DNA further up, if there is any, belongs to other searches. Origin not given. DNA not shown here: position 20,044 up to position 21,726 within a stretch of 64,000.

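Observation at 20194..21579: AspRS/AsnRS paralog missing both invariant class-II arginines, a probable pseudo-synthetase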

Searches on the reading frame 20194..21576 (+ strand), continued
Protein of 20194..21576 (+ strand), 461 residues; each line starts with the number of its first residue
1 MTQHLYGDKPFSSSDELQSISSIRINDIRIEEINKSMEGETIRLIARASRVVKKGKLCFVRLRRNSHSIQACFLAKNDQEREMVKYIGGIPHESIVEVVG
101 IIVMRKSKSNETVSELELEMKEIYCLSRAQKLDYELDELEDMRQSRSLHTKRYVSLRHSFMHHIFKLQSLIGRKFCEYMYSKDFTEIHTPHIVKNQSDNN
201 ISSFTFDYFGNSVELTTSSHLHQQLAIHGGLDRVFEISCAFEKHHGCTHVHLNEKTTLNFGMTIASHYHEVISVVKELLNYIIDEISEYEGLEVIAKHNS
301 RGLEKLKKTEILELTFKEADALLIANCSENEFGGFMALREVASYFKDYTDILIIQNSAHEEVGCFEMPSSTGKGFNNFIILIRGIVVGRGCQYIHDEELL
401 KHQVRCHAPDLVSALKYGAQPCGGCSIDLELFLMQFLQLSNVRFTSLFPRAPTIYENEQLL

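Call 17: search_protein_representatives(protein=window:20194-21576:+)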
Query: 461 residues. Proteins with E-value up to 0.001 (for the whole library): 2044; up to 1e-10: 705; up to 1e-30: 79. The best 150 are listed.
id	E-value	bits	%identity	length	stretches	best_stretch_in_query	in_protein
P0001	0.0e+00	1033.6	100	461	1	1-461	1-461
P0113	3.1e-65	237.5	32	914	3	151-456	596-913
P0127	4.1e-52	194.3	32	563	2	151-452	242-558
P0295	4.6e-51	190.8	35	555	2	144-452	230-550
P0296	1.7e-50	189.0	35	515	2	140-450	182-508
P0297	2.0e-47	178.8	34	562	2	150-452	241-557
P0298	2.0e-47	178.8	35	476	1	6-452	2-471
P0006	8.7e-47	176.7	39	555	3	151-319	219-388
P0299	1.3e-45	172.8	34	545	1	5-453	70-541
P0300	2.7e-45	171.8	31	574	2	113-453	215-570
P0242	3.0e-45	171.7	32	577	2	151-452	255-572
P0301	6.9e-45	170.5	32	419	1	39-452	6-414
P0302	8.7e-45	170.1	30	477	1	25-451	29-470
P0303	2.9e-44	168.4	32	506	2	135-451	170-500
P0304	2.8e-43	165.2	34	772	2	36-323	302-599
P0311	6.1e-42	160.8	35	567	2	29-289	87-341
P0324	3.3e-38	148.4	33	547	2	2-289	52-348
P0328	7.6e-38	147.3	32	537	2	152-451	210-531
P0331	2.8e-37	145.4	35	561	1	29-453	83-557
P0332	3.5e-37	145.1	29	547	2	146-450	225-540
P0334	1.4e-36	143.1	31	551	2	142-451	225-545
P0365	5.0e-31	124.8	32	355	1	113-452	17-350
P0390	5.3e-29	118.1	39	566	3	369-450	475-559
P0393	6.2e-29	117.9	32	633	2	149-450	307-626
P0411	8.4e-28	114.2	35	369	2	151-322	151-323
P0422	7.5e-27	111.0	28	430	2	152-450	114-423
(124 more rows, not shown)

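Call 28: predict_structure(alignment_id=A2)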
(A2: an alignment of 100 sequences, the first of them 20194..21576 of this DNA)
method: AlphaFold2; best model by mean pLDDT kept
length: 461 residues; sequences in the alignment: 100
mean_pLDDT: 89.2   pTM: 0.90
mean pLDDT of the five models: 89.2, 88.2, 87.7, 87.6, 87.0
residues with pLDDT >= 90: 322; 70-90: 86; 50-70: 47; < 50: 6
segments of 3 or more residues with pLDDT < 50: 458-461
pLDDT, mean of each block of 10 residues (from residue 1): 78 61 77 97 96 98 96 97 98 96 95 96 96 82 71 90 96 98 98 71 88 91 94 97 88 95 97 98 96 90 84 93 80 71 92 86 83 92 95 94 77 90 97 96 92 61 35
secondary structure, 60 per line:
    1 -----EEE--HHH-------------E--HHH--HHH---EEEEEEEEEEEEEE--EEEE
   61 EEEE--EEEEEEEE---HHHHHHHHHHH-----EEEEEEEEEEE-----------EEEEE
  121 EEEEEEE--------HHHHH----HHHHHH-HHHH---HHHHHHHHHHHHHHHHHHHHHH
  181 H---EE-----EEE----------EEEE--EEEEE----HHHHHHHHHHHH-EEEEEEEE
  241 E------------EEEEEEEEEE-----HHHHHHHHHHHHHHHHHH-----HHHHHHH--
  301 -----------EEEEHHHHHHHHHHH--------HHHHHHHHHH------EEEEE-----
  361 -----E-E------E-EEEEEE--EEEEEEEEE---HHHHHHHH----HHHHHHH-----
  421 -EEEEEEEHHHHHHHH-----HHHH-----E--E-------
elements in order: E6-8 E41-54 E57-64 E67-74 H78-88 E94-104 E116-127 H136-140 H145-150 H152-155 H159-181 E192-194 E205-208 E211-215 H220-231 E233-241 E254-263 H269-286 H292-298 E312-315 H316-326 H335-344 E351-355 E377-382 E385-393 H397-404 H409-415 E422-428 H429-436 H442-445

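Call 32: fold_search(model_id=the predicted structure, library=pdb)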
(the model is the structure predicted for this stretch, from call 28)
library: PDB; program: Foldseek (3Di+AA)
matches with E <= 10: 1319; with E <= 0.001: 743
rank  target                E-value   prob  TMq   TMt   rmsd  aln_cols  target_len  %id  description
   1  1eov                  1.4e-44  1.00  0.89  0.84   2.9       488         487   27  FREE ASPARTYL-TRNA SYNTHETASE (ASPRS) (E.C. 6.1.1.12) FROM YEAST (released 2000-09-24)
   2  1asy_A                2.3e-43  1.00  0.90  0.84   3.1       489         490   27  CLASS II AMINOACYL TRANSFER RNA SYNTHETASES: CRYSTAL STRUCTURE OF YEAST ASPARTYL-TRNA SYNTHETASE COMPLEXED WITH TRNA A (released 1995-05-08)
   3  6od8_A                5.5e-42  1.00  0.87  0.80   3.3       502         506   26  Crystal structure of a putative aspartyl-tRNA synthetase from Leishmania major Friedlin (released 2019-04-17)
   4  9m5o_A                1.2e-41  1.00  0.89  0.82   3.0       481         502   27  Plasmodium vivax aspartyl-tRNA synthetase in complex with aspartyl sulfamoyl adenosine (Asp-AMS) Complex (released 2025-06-04)
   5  9npj_A                1.6e-41  1.00  0.85  0.78   3.3       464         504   27  Structural studies of reaction hijacking inhibition of a malaria parasite aspartyl-tRNA synthetase. (released 2025-06-04)
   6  9m5o_B                2.6e-41  1.00  0.89  0.82   2.9       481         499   27  Plasmodium vivax aspartyl-tRNA synthetase in complex with aspartyl sulfamoyl adenosine (Asp-AMS) Complex (released 2025-06-04)
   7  9m5n_A                2.9e-41  1.00  0.87  0.80   3.5       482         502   27  Plasmodium vivax aspartyl-tRNA synthetase in complex with aspartyl-adenylate (Asp-AMP) Complex. (released 2025-06-04)
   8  9m5m_A                5.9e-41  1.00  0.87  0.81   3.4       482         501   27  Crystal structure of Plasmodium vivax aspartyl-tRNA synthetase (PvDRS) (released 2025-06-04)
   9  6od8_B                6.2e-41  1.00  0.88  0.80   2.9       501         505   26  Crystal structure of a putative aspartyl-tRNA synthetase from Leishmania major Friedlin (released 2019-04-17)
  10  9m5m_B                7.8e-41  1.00  0.88  0.81   3.4       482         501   27  Crystal structure of Plasmodium vivax aspartyl-tRNA synthetase (PvDRS) (released 2025-06-04)
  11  9m5n_B                1.2e-40  1.00  0.88  0.81   3.1       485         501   26  Plasmodium vivax aspartyl-tRNA synthetase in complex with aspartyl-adenylate (Asp-AMP) Complex. (released 2025-06-04)
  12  9npj_B                1.2e-40  1.00  0.87  0.81   3.6       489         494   26  Structural studies of reaction hijacking inhibition of a malaria parasite aspartyl-tRNA synthetase. (released 2025-06-04)
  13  3i7f_B                2.0e-40  1.00  0.85  0.81   3.7       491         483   26  Aspartyl tRNA synthetase from Entamoeba histolytica (released 2009-07-21)
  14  3i7f_A                2.8e-40  1.00  0.85  0.81   4.3       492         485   25  Aspartyl tRNA synthetase from Entamoeba histolytica (released 2009-07-21)
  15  1b8a_A                1.7e-38  1.00  0.78  0.82   3.7       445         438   22  ASPARTYL-TRNA SYNTHETASE (released 1999-02-02)
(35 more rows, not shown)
